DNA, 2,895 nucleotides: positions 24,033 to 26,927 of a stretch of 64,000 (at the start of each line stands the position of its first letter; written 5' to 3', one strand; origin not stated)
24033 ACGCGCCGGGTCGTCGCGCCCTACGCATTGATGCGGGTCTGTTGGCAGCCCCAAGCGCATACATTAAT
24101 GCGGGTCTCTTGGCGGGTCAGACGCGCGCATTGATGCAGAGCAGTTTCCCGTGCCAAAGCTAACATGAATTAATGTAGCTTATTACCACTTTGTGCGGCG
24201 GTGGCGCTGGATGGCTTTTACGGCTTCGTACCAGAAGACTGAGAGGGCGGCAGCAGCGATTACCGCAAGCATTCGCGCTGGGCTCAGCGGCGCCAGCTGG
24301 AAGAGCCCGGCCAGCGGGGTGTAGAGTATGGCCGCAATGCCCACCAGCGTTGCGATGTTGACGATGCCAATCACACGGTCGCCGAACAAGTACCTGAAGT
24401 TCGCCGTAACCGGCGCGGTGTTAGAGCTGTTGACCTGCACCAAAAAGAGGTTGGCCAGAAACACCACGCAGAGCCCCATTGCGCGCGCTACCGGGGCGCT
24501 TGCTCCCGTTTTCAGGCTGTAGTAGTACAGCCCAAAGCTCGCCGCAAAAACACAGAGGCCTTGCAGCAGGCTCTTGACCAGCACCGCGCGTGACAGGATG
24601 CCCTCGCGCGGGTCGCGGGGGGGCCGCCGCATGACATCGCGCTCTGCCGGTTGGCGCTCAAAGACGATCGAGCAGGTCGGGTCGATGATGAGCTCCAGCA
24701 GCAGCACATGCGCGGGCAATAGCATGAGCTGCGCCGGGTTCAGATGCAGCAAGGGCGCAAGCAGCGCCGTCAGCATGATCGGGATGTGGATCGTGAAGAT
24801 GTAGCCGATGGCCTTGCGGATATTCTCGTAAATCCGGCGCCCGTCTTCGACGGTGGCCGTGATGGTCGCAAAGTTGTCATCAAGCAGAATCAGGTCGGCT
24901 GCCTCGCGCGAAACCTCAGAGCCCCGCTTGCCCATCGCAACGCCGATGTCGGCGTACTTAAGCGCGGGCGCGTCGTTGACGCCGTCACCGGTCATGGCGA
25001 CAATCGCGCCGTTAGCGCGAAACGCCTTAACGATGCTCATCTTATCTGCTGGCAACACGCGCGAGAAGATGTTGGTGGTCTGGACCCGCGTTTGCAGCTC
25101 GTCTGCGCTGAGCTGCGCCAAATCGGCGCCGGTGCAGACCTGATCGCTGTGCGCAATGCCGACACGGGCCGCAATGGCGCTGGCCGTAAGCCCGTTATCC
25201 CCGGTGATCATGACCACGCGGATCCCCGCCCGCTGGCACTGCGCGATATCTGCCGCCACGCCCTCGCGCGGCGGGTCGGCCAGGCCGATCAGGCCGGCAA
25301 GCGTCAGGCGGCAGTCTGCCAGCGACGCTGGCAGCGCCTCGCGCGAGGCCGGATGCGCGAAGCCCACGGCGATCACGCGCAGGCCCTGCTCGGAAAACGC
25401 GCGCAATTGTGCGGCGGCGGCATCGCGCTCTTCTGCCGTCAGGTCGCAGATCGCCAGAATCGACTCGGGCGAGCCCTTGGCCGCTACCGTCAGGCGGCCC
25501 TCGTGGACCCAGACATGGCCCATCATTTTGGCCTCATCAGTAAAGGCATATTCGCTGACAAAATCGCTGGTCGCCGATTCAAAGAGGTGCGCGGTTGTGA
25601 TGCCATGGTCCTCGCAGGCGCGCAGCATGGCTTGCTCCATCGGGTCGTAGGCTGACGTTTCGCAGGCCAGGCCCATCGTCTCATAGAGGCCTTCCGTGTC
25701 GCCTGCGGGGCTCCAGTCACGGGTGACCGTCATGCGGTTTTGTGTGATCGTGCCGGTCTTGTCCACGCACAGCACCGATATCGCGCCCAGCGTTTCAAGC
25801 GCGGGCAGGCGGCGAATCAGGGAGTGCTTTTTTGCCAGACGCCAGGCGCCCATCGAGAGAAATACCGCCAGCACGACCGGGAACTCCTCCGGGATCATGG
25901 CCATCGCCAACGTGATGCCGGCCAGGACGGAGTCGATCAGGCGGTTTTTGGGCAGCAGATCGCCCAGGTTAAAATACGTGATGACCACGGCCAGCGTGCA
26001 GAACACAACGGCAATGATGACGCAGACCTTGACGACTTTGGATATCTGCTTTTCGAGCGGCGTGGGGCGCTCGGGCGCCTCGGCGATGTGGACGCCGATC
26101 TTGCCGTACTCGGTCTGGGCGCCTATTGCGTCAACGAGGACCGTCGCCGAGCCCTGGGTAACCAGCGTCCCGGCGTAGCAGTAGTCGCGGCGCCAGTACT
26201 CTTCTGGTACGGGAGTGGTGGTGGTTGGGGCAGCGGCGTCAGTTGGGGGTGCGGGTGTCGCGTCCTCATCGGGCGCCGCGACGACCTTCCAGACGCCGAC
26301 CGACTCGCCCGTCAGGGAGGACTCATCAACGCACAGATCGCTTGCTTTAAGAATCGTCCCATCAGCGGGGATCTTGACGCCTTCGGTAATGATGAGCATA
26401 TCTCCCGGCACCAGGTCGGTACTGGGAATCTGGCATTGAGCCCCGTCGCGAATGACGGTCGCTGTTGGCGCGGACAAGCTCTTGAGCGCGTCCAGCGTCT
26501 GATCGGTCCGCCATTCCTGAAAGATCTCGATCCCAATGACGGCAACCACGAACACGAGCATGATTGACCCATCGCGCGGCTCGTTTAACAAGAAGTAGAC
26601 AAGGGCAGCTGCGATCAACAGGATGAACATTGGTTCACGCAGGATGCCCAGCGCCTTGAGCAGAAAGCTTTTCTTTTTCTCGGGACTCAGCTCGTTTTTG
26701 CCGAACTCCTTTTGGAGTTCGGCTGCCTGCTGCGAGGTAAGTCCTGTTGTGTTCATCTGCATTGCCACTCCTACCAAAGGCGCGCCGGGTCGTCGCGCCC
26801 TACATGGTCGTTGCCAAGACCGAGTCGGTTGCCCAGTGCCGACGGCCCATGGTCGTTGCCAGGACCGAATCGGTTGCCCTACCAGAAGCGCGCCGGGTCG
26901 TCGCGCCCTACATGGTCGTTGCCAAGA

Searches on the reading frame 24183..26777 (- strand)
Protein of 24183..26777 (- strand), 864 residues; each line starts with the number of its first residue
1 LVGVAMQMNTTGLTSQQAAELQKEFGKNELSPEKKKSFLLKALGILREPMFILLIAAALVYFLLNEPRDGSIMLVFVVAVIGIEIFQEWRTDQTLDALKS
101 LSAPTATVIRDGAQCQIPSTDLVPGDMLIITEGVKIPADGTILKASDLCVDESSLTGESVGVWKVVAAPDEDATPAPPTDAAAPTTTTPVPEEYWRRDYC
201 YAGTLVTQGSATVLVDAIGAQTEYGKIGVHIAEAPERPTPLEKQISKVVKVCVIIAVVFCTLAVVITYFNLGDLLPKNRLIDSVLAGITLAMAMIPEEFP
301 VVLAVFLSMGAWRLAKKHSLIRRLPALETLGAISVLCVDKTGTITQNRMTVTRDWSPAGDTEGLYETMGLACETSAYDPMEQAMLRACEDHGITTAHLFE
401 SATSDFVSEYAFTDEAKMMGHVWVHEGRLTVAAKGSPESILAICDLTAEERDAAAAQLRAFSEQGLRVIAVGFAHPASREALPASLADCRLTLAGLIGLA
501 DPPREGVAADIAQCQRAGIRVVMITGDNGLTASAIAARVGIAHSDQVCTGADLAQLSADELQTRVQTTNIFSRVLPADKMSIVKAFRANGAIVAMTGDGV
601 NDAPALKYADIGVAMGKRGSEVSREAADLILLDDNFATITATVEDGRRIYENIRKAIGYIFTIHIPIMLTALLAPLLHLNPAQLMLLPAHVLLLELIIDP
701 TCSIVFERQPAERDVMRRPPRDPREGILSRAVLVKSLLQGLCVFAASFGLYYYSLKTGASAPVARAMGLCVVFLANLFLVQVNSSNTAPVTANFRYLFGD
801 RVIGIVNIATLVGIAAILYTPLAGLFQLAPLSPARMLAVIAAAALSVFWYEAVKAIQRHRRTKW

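Call 53: search_protein_families(library=pfam, proteins=[window:24183-26777:-], max_evalue=0.0001)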
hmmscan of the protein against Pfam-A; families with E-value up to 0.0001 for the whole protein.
window:24183-26777:- (864 aa): 6 families
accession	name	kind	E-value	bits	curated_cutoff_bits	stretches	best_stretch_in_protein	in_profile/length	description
PF00122.25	E1-E2_ATPase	-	2.7e-47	161.1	28.1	1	101-317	2-181/181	E1-E2 ATPase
PF00689.26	Cation_ATPase_C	-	3e-33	115.5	27.3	1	684-856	2-175/175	Cation transporting ATPase, C-terminus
PF00702.32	Hydrolase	-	3.2e-18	67.3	26.4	1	334-610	2-191/191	haloacid dehalogenase-like hydrolase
PF00690.31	Cation_ATPase_N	-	2.4e-14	53.2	20.4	1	9-60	17-68/69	Cation transporter/ATPase, N-terminus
PF13246.12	Cation_ATPase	-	7.5e-07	29.5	21.7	1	378-445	22-89/91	Cation transport ATPase (P-type)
PF12710.13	HAD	-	8.9e-05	23.4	27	0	441-607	32-189/189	haloacid dehalogenase-like hydrolase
